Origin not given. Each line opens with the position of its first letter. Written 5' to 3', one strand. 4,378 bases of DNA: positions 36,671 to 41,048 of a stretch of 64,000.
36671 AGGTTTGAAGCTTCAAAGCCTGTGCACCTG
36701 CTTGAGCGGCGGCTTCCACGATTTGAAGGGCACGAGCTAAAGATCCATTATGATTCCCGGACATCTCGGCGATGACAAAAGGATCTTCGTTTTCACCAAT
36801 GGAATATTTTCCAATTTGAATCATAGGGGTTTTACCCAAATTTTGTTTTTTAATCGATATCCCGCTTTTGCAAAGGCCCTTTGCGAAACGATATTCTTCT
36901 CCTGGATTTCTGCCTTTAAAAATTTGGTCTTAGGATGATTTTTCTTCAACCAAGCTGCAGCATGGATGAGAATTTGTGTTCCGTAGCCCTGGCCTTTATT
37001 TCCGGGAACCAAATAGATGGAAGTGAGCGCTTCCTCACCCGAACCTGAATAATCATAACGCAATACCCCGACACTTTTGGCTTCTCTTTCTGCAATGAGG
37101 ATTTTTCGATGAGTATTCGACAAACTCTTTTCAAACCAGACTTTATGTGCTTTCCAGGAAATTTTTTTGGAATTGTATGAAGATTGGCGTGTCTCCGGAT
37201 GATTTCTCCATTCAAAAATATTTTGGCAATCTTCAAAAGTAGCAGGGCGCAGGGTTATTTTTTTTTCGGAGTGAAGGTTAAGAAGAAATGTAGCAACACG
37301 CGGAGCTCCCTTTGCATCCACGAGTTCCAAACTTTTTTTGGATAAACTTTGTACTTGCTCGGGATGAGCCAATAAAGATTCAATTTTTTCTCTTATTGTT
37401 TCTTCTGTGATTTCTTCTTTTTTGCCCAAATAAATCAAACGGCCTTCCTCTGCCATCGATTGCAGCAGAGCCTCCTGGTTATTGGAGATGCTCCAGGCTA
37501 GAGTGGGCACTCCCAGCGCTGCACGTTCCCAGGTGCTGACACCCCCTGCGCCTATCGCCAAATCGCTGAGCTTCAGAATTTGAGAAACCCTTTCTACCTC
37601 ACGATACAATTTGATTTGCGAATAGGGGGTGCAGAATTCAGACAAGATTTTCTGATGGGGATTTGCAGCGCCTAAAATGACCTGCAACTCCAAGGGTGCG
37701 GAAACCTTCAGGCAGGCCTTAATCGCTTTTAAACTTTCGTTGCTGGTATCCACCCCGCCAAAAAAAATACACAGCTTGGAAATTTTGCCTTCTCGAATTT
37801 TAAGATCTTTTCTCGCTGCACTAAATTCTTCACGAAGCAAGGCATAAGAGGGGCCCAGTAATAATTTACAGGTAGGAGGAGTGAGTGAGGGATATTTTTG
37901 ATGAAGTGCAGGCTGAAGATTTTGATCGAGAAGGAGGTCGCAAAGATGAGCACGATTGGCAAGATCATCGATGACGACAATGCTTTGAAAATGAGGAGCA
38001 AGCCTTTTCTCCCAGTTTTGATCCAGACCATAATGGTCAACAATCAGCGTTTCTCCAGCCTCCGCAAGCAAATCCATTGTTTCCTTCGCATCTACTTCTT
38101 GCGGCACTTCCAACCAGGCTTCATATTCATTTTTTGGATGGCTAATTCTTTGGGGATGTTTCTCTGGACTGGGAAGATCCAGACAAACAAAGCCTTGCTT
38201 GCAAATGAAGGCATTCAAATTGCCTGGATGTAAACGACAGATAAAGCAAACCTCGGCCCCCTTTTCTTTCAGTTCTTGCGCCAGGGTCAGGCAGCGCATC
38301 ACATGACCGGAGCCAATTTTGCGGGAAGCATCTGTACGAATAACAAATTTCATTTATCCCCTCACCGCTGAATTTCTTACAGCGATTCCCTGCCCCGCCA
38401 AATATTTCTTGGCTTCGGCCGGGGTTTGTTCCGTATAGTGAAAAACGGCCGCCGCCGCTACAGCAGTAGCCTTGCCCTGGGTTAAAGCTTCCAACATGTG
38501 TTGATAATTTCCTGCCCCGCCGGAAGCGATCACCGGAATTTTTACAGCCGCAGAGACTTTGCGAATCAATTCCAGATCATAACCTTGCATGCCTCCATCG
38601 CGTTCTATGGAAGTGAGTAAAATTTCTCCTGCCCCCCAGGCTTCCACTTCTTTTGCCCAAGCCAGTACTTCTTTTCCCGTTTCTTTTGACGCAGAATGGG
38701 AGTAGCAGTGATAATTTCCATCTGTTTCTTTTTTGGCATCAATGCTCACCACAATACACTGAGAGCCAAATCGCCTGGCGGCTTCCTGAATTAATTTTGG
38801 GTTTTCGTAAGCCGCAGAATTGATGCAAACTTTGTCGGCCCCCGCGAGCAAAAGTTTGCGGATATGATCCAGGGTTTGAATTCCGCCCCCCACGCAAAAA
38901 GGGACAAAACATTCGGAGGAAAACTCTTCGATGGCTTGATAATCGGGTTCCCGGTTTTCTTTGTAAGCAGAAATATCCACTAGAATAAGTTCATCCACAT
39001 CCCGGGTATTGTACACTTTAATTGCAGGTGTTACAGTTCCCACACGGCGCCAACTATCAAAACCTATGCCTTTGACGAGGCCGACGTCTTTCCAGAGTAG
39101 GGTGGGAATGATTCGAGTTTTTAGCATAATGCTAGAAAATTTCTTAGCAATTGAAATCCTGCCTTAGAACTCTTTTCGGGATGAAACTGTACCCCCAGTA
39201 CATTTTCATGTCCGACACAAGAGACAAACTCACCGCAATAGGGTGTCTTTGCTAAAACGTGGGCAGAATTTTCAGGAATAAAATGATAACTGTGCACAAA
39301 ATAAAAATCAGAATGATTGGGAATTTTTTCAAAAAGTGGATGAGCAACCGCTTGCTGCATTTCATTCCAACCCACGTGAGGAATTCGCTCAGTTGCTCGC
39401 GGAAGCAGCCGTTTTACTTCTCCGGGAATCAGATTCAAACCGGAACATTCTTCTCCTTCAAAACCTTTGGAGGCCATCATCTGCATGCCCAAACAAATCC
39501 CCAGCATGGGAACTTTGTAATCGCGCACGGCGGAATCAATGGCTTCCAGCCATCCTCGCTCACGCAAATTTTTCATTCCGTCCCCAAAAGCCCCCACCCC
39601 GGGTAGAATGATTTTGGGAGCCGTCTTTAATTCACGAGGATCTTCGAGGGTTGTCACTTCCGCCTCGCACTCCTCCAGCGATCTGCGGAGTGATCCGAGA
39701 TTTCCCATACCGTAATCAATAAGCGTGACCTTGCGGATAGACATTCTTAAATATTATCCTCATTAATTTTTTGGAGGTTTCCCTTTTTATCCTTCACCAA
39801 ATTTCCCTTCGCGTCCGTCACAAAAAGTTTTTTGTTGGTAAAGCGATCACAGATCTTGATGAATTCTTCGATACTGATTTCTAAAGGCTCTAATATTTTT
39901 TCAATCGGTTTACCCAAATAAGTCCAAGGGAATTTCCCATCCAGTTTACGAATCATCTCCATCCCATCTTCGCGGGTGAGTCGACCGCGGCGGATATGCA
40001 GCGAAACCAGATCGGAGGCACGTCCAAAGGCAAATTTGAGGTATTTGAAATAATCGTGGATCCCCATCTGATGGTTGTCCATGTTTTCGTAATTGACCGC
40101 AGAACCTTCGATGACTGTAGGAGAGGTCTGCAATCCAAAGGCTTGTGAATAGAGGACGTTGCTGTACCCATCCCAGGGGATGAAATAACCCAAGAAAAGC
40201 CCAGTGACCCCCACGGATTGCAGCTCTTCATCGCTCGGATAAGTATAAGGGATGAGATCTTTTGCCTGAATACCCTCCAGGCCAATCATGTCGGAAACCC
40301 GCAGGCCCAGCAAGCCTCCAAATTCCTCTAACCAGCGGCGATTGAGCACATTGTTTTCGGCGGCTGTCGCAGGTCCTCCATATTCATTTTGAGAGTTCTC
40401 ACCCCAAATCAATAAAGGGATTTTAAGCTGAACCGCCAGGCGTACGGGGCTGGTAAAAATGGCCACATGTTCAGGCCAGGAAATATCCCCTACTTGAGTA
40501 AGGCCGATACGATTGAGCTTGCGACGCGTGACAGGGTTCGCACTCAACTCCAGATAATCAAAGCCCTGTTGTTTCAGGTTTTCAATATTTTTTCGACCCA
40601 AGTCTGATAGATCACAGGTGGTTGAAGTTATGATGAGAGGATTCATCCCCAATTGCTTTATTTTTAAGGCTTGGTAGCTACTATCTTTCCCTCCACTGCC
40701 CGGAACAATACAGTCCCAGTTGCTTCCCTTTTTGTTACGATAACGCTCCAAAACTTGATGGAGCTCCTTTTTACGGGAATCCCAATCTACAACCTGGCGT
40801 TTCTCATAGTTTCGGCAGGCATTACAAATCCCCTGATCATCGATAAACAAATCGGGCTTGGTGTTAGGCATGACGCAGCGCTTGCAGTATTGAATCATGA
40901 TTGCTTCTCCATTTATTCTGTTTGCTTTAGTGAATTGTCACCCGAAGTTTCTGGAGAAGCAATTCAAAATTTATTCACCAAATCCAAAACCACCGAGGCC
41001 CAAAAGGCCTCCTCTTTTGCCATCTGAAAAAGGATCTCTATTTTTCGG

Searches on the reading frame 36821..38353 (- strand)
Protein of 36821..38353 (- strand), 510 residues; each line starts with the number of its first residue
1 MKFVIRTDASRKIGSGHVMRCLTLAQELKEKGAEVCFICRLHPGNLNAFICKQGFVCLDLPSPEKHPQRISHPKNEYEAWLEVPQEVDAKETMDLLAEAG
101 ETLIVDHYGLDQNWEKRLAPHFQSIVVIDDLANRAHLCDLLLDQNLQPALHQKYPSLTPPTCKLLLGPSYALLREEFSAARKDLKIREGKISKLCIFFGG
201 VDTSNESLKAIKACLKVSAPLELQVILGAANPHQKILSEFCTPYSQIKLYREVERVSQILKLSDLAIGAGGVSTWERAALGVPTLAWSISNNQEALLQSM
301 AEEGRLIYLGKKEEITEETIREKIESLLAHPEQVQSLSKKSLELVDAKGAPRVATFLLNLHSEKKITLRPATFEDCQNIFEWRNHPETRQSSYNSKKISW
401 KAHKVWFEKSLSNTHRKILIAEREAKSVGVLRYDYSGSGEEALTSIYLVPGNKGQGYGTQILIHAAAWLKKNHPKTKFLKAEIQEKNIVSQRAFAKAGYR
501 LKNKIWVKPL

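Call 10: search_protein_families(library=ncbifam, proteins=[window:36821-38353:-])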
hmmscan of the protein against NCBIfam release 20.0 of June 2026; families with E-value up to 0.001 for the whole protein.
window:36821-38353:- (510 aa): 7 families
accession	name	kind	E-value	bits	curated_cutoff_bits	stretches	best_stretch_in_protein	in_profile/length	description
TIGR03590.1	PseG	equivalog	4.5e-86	288.9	153.55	1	1-298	1-278/280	UDP-2,4-diacetamido-2,4,6-trideoxy-beta-L-altropyranose hydrolase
TIGR03585.1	PseH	equivalog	2e-17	63.7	93.1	1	369-503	4-137/156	UDP-4-amino-4,6-dideoxy-N-acetyl-beta-L-altrosamine N-acetyltransferase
TIGR01426.2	MGT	subfamily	9.6e-08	31.4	260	1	258-359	288-389/393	macrolide family glycosyltransferase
TIGR01133.1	murG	equivalog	4.6e-07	29.2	250.25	1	177-356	170-352/353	undecaprenyldiphospho-muramoylpentapeptide beta-N-acetylglucosaminyltransferase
NF010135.0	PRK13609.1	equivalog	1.6e-06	27.3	500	1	200-359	210-367/388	diglucosyl diacylglycerol synthase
TIGR01575.1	rimI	equivalog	1.9e-05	24.8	86.4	1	404-500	20-113/132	ribosomal protein S18-alanine N-acetyltransferase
TIGR04516.1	glycosyl_450act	subfamily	0.00082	18.5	440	0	265-336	318-389/418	activator-dependent family glycosyltransferase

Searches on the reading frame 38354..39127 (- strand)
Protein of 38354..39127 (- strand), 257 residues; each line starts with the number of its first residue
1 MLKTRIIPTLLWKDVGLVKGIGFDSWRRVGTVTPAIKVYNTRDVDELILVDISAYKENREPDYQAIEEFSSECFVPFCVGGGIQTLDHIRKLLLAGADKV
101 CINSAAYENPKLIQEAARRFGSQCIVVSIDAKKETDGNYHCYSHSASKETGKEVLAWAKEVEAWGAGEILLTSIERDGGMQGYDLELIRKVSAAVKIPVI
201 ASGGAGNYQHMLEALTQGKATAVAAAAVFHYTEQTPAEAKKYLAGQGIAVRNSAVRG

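Call 10: search_protein_families(library=ncbifam, proteins=[window:38354-39127:-])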
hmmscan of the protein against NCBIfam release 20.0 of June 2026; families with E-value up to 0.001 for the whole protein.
window:38354-39127:- (257 aa): 25 families
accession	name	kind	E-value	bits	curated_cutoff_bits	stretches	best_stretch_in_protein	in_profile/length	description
TIGR03572.1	WbuZ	equivalog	5e-91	304.2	299.7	1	1-231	1-232/232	glycosyl amidation-associated protein WbuZ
TIGR00735.1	hisF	equivalog_domain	1.5e-85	286.5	294.55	1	1-251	1-254/254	imidazole glycerol phosphate synthase subunit HisF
NF038364.1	AglZ_HisF2_fam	equivalog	3.2e-84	282.2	310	1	2-235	1-234/248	AglZ/HisF2 family acetamidino modification protein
NF010112.0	PRK13585.1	equivalog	3.3e-33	115.3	243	1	27-230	28-226/241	1-(5-phosphoribosyl)-5-[(5-phosphoribosylamino)methylideneamino]imidazole-4-carboxamide isomerase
TIGR00007.1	TIGR00007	equivalog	9.5e-32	110.5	228.95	1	31-230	29-223/231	1-(5-phosphoribosyl)-5-[(5-phosphoribosylamino)methylideneamino]imidazole-4-carboxamide isomerase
NF010114.0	PRK13587.1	equivalog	1e-18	67.9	305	1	34-218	35-214/234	1-(5-phosphoribosyl)-5-((5-phosphoribosylamino)methylideneamino)imidazole-4-carboxamide isomerase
TIGR01919.1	hisA-trpF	equivalog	3.3e-18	66.1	306.45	1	29-214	30-211/243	bifunctional 1-(5-phosphoribosyl)-5-((5-phosphoribosylamino)methylideneamino)imidazole-4-carboxamide isomerase/phosphoribosylanthranilate is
NF010712.0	PRK14114.1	equivalog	2.2e-12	47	327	1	49-216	49-208/241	1-(5-phosphoribosyl)-5-((5-phosphoribosylamino)methylideneamino)imidazole-4-carboxamide isomerase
NF010113.0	PRK13586.1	equivalog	4.2e-12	46.2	238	1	35-213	36-206/232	1-(5-phosphoribosyl)-5-((5-phosphoribosylamino)methylideneamino)imidazole-4-carboxamide isomerase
TIGR00734.1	hisAF_rel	hypoth_equivalog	4.9e-10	39.6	179.85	1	95-228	100-216/221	HisA/HisF family protein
NF005574.0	PRK07259.1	equivalog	9.1e-09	34.6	269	0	185-236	226-276/304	dihydroorotate dehydrogenase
NF002231.0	PRK01130.1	subfamily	1.4e-07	30.8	189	0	180-235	165-220/230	putative N-acetylmannosamine-6-phosphate 2-epimerase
TIGR02129.1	hisA_euk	equivalog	1.9e-07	31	229.3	1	76-219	79-228/255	phosphoribosylformimino-5-aminoimidazole carboxamide ribotide isomerase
NF005741.0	PRK07565.1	subfamily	6.4e-07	28.8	303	0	63-109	229-275/335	dihydroorotate dehydrogenase-like protein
NF003156.0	PRK04128.1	equivalog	2.2e-06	27.7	285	1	42-229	41-215/231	1-(5-phosphoribosyl)-5-((5-phosphoribosylamino)methylideneamino)imidazole-4-carboxamide isomerase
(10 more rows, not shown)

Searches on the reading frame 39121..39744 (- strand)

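Call 10: search_protein_families(library=ncbifam, proteins=[window:39121-39744:-])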
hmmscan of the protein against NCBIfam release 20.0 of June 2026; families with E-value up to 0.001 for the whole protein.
window:39121-39744:- (207 aa): 25 families
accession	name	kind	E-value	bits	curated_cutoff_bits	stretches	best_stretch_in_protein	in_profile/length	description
TIGR01855.1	IMP_synth_hisH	equivalog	1.7e-66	223.8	105.4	1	6-205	1-197/198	imidazole glycerol phosphate synthase subunit HisH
NF010608.0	PRK14004.1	equivalog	5.9e-39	133.9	216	1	6-206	2-209/210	imidazole glycerol phosphate synthase subunit HisH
TIGR00888.1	guaA_Nterm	equivalog_domain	6.3e-14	51.8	172.15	2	135-207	110-185/188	glutamine-hydrolyzing GMP synthase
NF001975.0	PRK00758.1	equivalog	7e-12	45.3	198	2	23-93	21-84/185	GMP synthase subunit A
NF001989.1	PRK00784.1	equivalog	6.5e-10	38.3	273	1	25-110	270-359/480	cobyric acid synthase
NF000848.1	PRK00074.1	equivalog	1.3e-09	37.2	400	1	68-205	61-185/512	glutamine-hydrolyzing GMP synthase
NF006562.0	PRK09065.1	equivalog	1e-08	35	205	1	129-195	128-194/242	glutamine amidotransferase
TIGR00566.1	trpG_papA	subfamily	5.8e-08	32.7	121.05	1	46-205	50-191/192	glutamine amidotransferase of anthranilate synthase or aminodeoxychorismate synthase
NF005458.0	PRK07053.1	equivalog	7.2e-08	32.1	250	0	124-193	112-182/234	glutamine amidotransferase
NF005367.0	PRK06895.1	equivalog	1.4e-07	31.6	265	1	120-205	98-187/190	anthranilate synthase component II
NF003792.0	PRK05380.1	equivalog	6.1e-07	28.5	308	1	27-91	329-386/534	CTP synthase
TIGR03800.1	PLP_synth_Pdx2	equivalog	9.1e-07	29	105.55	1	21-112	16-104/184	pyridoxal 5'-phosphate synthase glutaminase subunit PdxT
NF005072.0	PRK06490.1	equivalog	5.7e-06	25.5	339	1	69-191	85-187/251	glutamine amidotransferase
NF009475.0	PRK12838.1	equivalog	8.5e-06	24.9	221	1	4-92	170-255/359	carbamoyl phosphate synthase small subunit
TIGR01823.1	PabB-fungal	equivalog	1.1e-05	24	442.55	1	76-206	85-203/742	aminodeoxychorismate synthase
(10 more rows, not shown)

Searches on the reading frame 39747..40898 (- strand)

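Call 11: search_protein_families(library=ncbifam, proteins=[window:39747-40898:-])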
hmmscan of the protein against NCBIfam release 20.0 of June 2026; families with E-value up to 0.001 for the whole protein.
window:39747-40898:- (383 aa): 1 family
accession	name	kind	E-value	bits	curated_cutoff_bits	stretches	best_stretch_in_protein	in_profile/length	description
TIGR03573.1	WbuX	subfamily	5.8e-99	331.8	203.2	1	3-350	2-343/344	N-acetyl sugar amidotransferase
